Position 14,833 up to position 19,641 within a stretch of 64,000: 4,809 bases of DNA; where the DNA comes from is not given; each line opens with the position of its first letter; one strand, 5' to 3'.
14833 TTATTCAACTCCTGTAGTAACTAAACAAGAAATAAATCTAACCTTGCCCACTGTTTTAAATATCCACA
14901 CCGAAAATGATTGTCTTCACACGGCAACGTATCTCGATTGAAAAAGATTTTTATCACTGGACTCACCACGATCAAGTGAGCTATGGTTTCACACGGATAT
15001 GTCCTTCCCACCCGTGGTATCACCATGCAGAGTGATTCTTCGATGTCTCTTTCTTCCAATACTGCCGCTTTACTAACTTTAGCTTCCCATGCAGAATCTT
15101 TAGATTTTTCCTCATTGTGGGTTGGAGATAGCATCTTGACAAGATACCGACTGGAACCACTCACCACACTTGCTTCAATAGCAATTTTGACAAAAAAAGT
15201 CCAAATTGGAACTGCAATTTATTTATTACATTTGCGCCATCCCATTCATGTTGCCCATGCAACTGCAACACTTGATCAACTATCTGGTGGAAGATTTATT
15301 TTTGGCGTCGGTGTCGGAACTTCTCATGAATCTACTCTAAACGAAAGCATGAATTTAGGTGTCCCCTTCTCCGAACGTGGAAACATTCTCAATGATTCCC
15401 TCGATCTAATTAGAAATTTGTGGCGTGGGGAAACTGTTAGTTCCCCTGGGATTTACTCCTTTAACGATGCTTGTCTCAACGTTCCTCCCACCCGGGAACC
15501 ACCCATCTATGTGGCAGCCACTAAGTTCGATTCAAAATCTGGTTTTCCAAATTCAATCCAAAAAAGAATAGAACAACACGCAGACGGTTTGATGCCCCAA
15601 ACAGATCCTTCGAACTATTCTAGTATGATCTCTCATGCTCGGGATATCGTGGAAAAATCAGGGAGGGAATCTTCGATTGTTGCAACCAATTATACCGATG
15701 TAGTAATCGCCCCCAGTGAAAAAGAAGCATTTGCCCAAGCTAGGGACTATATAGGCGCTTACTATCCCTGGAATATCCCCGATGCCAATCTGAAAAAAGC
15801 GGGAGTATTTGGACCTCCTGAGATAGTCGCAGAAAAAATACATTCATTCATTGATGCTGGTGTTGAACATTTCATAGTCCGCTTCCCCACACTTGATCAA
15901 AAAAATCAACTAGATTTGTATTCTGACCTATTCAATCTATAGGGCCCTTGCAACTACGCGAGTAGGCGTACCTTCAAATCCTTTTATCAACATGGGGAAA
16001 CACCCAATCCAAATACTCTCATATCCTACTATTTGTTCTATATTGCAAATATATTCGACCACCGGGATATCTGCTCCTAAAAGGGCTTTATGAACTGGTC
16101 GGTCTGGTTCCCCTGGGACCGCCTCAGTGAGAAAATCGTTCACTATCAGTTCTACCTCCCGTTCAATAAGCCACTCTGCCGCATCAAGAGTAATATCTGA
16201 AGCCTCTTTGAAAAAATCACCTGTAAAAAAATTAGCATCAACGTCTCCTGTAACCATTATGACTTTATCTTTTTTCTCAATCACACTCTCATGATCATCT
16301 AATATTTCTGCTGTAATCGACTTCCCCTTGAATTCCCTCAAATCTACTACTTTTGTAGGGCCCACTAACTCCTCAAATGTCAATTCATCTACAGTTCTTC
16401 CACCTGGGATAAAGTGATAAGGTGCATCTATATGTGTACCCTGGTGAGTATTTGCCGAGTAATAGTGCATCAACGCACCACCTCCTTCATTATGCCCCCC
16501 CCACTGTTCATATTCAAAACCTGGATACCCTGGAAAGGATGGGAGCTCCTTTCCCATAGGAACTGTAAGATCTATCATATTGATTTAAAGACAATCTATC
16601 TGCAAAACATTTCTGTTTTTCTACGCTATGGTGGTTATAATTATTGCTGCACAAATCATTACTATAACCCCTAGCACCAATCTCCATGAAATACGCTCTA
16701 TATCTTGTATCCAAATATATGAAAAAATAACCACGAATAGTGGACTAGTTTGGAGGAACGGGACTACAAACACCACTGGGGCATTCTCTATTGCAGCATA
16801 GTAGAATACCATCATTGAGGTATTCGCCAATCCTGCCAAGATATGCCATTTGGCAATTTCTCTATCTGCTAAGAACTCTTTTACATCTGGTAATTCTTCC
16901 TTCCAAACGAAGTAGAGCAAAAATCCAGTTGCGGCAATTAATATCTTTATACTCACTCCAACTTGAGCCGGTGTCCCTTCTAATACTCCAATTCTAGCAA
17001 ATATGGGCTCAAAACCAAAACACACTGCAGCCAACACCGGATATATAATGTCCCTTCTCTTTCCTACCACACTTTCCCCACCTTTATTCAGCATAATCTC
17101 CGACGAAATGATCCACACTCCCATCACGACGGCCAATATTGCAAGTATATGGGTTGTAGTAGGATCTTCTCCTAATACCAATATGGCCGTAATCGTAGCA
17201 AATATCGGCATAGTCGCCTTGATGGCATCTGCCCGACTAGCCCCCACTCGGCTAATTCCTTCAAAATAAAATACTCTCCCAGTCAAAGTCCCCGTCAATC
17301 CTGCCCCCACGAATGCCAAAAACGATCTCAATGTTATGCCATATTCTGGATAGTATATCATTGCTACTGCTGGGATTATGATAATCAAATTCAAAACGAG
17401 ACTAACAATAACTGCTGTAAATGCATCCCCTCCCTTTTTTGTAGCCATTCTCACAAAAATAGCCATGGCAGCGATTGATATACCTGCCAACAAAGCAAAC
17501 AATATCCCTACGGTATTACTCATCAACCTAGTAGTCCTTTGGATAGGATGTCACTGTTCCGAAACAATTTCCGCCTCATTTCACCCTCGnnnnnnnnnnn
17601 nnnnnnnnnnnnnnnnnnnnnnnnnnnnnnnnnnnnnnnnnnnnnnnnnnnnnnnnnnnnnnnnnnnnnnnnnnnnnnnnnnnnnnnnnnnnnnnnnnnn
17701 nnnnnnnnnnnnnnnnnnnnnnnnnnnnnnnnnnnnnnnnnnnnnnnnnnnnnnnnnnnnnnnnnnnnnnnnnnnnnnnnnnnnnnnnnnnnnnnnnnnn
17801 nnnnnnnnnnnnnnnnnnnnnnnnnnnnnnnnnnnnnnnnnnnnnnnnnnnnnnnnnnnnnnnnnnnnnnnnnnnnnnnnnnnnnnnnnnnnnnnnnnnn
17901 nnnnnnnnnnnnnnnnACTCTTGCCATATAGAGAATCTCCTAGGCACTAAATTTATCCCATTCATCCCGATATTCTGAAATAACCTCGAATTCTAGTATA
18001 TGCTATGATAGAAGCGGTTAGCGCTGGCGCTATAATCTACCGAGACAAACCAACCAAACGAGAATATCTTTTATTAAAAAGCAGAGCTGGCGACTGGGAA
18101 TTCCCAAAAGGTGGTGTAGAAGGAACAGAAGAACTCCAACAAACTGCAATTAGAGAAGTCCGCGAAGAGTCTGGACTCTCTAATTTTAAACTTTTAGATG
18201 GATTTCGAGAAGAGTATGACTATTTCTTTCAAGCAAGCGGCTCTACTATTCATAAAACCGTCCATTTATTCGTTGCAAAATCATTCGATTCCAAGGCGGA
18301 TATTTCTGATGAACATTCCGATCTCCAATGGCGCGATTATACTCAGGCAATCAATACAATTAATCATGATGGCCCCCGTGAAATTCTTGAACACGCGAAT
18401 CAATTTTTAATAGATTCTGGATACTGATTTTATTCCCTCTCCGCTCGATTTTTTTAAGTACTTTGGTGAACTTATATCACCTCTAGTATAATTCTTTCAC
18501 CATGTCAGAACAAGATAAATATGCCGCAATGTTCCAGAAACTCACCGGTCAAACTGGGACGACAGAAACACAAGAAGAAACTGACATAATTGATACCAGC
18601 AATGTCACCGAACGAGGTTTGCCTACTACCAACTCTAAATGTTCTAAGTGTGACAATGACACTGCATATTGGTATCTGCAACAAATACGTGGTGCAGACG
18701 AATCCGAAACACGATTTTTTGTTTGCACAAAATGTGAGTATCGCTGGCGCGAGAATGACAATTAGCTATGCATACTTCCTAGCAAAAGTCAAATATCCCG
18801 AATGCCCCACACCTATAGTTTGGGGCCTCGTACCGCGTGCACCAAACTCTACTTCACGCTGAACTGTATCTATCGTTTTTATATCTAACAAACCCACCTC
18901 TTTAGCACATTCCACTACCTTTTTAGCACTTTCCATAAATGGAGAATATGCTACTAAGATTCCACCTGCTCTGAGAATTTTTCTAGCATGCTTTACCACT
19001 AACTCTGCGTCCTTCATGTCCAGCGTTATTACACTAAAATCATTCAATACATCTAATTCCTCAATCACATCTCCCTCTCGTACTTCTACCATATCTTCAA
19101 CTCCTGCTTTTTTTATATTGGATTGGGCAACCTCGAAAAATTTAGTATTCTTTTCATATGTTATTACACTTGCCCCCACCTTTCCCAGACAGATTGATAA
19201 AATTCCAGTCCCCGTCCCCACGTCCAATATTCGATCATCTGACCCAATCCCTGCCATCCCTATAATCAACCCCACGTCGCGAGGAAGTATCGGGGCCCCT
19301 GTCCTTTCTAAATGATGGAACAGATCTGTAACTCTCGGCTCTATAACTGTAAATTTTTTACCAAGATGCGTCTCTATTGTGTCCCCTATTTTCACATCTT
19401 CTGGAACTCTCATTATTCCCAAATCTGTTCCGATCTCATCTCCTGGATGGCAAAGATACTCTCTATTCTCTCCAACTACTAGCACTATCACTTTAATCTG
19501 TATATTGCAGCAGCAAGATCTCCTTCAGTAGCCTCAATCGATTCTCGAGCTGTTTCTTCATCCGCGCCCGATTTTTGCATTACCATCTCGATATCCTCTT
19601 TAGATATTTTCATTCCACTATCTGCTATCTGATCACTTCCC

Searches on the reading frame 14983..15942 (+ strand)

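Call 25: search_protein_families(library=pfam, proteins=[window:14983-15942:+], max_evalue=0.001)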
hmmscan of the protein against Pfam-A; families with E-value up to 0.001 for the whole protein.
window:14983-15942:+ (319 aa): 1 family
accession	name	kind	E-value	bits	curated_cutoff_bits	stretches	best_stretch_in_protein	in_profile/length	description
PF00296.26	Bac_luciferase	-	1.6e-44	153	27.9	1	15-295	14-313/314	Luciferase-like monooxygenase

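Call 75: search_protein_families(library=ncbifam, proteins=[window:14983-15942:+], max_evalue=0.00001)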
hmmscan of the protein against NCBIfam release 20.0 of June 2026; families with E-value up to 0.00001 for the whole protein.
window:14983-15942:+ (319 aa): 31 families (the best 25 are shown)
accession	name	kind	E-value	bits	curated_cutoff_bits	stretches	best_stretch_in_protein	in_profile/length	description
TIGR03619.1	F420_Rv2161c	subfamily_domain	1.4e-37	129.7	166.9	1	34-259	4-218/247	TIGR03619 family F420-dependent LLM class oxidoreductase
NF002619.0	PRK02271.1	equivalog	4.6e-29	101.7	276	1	26-255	12-228/329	5,10-methylenetetrahydromethanopterin reductase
TIGR03571.1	lucif_BA3436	subfamily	3.1e-23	82.5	303.9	1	24-177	27-186/304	TIGR03571 family LLM class oxidoreductase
TIGR03857.1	F420_MSMEG_2249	hypoth_equivalog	1.3e-20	73.9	218.4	1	25-254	11-230/329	TIGR03857 family LLM class F420-dependent oxidoreductase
TIGR03555.1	F420_mer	equivalog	7.1e-19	68.4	348.7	1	30-275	14-246/325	5,10-methylenetetrahydromethanopterin reductase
TIGR03621.1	F420_MSMEG_2516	subfamily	6.8e-18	64.8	213.15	1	21-178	7-156/295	TIGR03621 family F420-dependent LLM class oxidoreductase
TIGR04465.1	ArgArg_F420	equivalog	1.3e-17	63.9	470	1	26-233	58-262/364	F420-dependent hydroxymycolic acid dehydrogenase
TIGR03564.1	F420_MSMEG_4879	subfamily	5.4e-17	62.3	234.25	1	33-179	4-144/265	TIGR03564 family F420-dependent LLM class oxidoreductase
TIGR03560.1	F420_Rv1855c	subfamily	8.8e-17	61.7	231.4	1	26-178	11-173/227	TIGR03560 family F420-dependent LLM class oxidoreductase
TIGR03854.1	F420_MSMEG_3544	hypoth_equivalog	2.1e-16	60.1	295.6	1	28-303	13-270/290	TIGR03854 family LLM class F420-dependent oxidoreductase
TIGR04027.1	LLM_KPN_01858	hypoth_equivalog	3.6e-16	59.1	412.9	1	35-155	27-146/326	putative FMN-dependent luciferase-like monooxygenase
TIGR03559.1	F420_Rv3520c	subfamily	5.2e-16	58.6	335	1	25-156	10-134/325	LLM class F420-dependent oxidoreductase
TIGR03557.1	F420_G6P_family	subfamily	3e-15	56.2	210.4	1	29-204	14-186/316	TIGR03557 family F420-dependent LLM class oxidoreductase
TIGR04020.1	seco_metab_LLM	subfamily_domain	2.9e-14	53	244.45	1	24-181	15-173/341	MupA/Atu3671 family FMN-dependent luciferase-like monooxygenase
TIGR03554.1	F420_G6P_DH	equivalog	2.9e-14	52.8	420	1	60-180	53-175/331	glucose-6-phosphate dehydrogenase (coenzyme-F420)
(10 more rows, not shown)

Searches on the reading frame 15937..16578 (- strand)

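Call 25: search_protein_families(library=pfam, proteins=[window:15937-16578:-], max_evalue=0.001)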
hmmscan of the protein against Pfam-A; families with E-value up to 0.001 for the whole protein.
window:15937-16578:- (213 aa): 1 family
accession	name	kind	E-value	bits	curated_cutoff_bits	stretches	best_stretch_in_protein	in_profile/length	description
PF04199.19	Cyclase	-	1.6e-23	83.9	23.1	1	2-149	1-137/142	Putative cyclase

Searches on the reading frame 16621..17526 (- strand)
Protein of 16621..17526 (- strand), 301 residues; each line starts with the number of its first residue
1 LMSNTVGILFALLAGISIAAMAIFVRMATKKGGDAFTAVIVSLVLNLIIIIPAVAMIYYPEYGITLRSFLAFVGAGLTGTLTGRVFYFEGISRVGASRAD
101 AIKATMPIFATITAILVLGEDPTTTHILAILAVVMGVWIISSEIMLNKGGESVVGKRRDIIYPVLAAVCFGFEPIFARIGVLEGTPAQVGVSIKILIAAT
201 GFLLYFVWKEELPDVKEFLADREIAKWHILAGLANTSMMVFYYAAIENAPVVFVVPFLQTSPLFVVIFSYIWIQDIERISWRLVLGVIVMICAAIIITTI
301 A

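Call 25: search_protein_families(library=pfam, proteins=[window:16621-17526:-], max_evalue=0.001)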
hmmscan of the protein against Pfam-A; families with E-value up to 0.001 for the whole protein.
window:16621-17526:- (301 aa): 3 families
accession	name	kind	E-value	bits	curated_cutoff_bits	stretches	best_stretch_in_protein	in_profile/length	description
PF00892.27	EamA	-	1.5e-33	116.4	28.2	2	6-141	2-134/135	EamA-like transporter family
PF03151.22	TPT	-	5.1e-09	36.4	30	1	36-141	32-136/291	Triose-phosphate Transporter family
PF10639.15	TMEM234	-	0.00027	21.4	30.1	0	229-297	45-112/113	Putative transmembrane family 234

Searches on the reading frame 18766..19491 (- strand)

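Call 54: search_protein_families(library=pfam, proteins=[window:18766-19491:-], max_evalue=0.001)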
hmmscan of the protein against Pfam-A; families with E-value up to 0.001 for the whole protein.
window:18766-19491:- (241 aa): 13 families
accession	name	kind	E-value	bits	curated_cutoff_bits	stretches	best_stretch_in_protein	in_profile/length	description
PF08704.16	GCD14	-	1.7e-13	51.2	26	1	70-215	26-178/247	tRNA methyltransferase complex GCD14 subunit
PF13847.12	Methyltransf_31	-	1.3e-08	35.1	27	1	84-185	3-113/145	Methyltransferase domain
PF13649.12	Methyltransf_25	-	1.2e-07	32.7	27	1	88-177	1-97/97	Methyltransferase domain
PF06325.19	PrmA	-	2.3e-07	31.1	22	1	85-149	162-230/296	Ribosomal protein L11 methyltransferase (PrmA)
PF05175.20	MTS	-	3.8e-07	30.3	23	1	85-147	32-95/170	Methyltransferase small domain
PF02475.24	TRM5-TYW2_MTfase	-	4.9e-07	30.3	28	1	83-187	35-141/164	TRM5/TYW2 methyltransferase domain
PF01135.25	PCMT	-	1e-06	29.2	20.3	1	81-181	70-171/210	Protein-L-isoaspartate(D-aspartate) O-methyltransferase (PCMT)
PF08241.18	Methyltransf_11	-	1.4e-06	29.2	21.2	1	89-180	1-94/95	Methyltransferase domain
PF12847.13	Methyltransf_18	-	3.3e-06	27.6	27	1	83-148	13-80/151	Methyltransferase domain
PF00398.26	RrnaAD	-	5.6e-05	22.8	24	1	77-142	23-85/263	Ribosomal RNA adenine dimethylase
PF01596.23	Methyltransf_3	-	0.00016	21.5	22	1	88-180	48-151/204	O-methyltransferase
PF09445.16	Methyltransf_15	-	0.0002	21.4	22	1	87-149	3-65/165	RNA cap guanine-N2 methyltransferase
PF13489.12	Methyltransf_23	-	0.00026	21.2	27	1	83-116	21-54/164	Methyltransferase domain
